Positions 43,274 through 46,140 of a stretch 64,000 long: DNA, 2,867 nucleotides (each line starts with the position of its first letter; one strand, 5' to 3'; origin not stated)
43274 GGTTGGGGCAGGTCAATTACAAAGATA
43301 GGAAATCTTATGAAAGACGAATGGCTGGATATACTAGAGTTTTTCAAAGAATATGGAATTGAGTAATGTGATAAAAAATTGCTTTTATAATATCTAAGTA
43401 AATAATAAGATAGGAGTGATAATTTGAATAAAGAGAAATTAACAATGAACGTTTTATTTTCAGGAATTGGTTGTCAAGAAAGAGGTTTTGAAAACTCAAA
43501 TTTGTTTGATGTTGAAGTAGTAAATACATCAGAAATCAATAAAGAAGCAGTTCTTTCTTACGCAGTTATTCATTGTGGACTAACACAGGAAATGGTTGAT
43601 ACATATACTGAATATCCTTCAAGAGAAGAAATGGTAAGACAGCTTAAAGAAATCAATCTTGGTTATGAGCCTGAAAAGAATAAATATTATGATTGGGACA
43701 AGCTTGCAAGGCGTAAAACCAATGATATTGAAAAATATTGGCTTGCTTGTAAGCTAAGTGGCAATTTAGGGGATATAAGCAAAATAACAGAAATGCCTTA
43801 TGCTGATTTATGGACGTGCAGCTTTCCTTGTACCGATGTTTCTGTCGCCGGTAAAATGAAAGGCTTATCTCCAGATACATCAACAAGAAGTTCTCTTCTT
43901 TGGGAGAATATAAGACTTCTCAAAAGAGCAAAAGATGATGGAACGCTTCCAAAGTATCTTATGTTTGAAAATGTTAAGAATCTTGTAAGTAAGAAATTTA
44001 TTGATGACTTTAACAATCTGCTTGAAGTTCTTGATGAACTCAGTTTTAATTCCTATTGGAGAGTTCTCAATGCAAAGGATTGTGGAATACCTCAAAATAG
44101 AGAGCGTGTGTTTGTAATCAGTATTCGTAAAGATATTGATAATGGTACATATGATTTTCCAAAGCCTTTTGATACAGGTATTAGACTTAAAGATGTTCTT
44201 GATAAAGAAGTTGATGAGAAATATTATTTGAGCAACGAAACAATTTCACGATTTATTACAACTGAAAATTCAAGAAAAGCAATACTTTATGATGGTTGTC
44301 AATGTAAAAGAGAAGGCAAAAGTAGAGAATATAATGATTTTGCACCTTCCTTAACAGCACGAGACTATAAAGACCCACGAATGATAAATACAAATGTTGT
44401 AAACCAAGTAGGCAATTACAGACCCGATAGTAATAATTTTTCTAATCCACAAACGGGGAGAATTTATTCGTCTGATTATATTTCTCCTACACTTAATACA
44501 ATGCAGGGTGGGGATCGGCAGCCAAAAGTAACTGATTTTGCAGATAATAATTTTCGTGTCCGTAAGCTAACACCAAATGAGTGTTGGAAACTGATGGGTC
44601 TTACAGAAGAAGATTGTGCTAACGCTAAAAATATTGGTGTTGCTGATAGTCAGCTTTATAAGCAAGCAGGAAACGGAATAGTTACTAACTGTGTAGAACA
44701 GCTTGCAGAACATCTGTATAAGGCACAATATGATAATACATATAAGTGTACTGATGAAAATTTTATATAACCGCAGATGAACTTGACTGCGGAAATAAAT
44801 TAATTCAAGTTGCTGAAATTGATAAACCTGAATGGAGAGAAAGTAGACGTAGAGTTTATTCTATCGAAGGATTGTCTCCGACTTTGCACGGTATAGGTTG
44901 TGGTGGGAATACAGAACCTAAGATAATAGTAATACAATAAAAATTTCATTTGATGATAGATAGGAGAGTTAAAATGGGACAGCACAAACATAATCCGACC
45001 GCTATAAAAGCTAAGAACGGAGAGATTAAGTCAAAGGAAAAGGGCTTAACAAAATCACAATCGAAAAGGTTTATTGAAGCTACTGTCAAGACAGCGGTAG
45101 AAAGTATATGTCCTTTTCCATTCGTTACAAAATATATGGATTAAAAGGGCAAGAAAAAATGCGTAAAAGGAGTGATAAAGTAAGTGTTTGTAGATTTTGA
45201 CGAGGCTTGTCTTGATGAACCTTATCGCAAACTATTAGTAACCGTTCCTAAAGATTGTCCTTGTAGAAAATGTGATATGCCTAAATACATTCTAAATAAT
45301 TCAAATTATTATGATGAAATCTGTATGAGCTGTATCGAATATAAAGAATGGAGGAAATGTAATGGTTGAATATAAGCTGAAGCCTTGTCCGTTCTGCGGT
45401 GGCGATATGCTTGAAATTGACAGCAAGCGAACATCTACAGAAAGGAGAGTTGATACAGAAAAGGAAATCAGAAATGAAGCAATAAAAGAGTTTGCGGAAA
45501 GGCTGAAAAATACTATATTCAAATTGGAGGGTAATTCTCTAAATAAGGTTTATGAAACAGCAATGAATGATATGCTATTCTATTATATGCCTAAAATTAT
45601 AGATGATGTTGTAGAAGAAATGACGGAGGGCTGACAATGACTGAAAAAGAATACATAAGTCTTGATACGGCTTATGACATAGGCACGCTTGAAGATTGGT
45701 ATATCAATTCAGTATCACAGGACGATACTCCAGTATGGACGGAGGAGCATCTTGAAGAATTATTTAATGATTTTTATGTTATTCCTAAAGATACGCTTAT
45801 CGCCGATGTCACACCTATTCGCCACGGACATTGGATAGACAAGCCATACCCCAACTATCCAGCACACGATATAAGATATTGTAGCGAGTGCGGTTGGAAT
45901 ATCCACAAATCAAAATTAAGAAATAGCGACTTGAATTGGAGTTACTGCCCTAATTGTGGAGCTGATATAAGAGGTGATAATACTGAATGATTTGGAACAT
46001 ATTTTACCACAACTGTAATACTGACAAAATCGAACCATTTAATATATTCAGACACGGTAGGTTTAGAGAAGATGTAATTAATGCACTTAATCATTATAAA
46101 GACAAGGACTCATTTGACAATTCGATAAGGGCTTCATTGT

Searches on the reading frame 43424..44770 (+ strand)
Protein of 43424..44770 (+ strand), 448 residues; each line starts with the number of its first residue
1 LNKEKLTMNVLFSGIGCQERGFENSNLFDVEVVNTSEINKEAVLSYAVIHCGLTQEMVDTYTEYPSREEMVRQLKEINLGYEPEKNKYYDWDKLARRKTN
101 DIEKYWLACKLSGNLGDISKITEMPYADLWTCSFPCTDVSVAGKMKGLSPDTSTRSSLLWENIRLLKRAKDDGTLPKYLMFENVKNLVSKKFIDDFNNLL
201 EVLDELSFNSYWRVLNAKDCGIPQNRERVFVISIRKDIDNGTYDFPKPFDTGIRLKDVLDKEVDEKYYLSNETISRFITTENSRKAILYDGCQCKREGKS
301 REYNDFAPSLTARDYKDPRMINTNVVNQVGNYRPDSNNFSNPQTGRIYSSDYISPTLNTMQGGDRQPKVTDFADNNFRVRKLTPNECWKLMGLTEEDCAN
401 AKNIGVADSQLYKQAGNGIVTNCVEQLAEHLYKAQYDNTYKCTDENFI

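Call 30: search_protein_families(library=pfam, proteins=[window:43424-44770:+], max_evalue=0.001)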
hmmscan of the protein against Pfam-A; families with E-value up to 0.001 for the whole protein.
window:43424-44770:+ (448 aa): 1 family
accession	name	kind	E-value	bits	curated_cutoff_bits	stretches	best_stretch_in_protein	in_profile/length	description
PF00145.23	DNA_methylase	-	1.9e-54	185.7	22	1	110-432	43-323/324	C-5 cytosine-specific DNA methylase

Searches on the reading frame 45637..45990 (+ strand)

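Call 30: search_protein_families(library=pfam, proteins=[window:45637-45990:+], max_evalue=0.001)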
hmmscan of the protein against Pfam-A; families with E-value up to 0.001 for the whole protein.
window:45637-45990:+ (117 aa): 2 families
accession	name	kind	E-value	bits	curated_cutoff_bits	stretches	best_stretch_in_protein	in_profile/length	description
PF13240.11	Zn_Ribbon_1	-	9.5e-05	22.5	25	0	103-111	1-9/23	zinc-ribbon domain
PF13248.11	Zn_ribbon_3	-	0.00038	20.3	27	0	103-111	4-11/26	zinc-ribbon domain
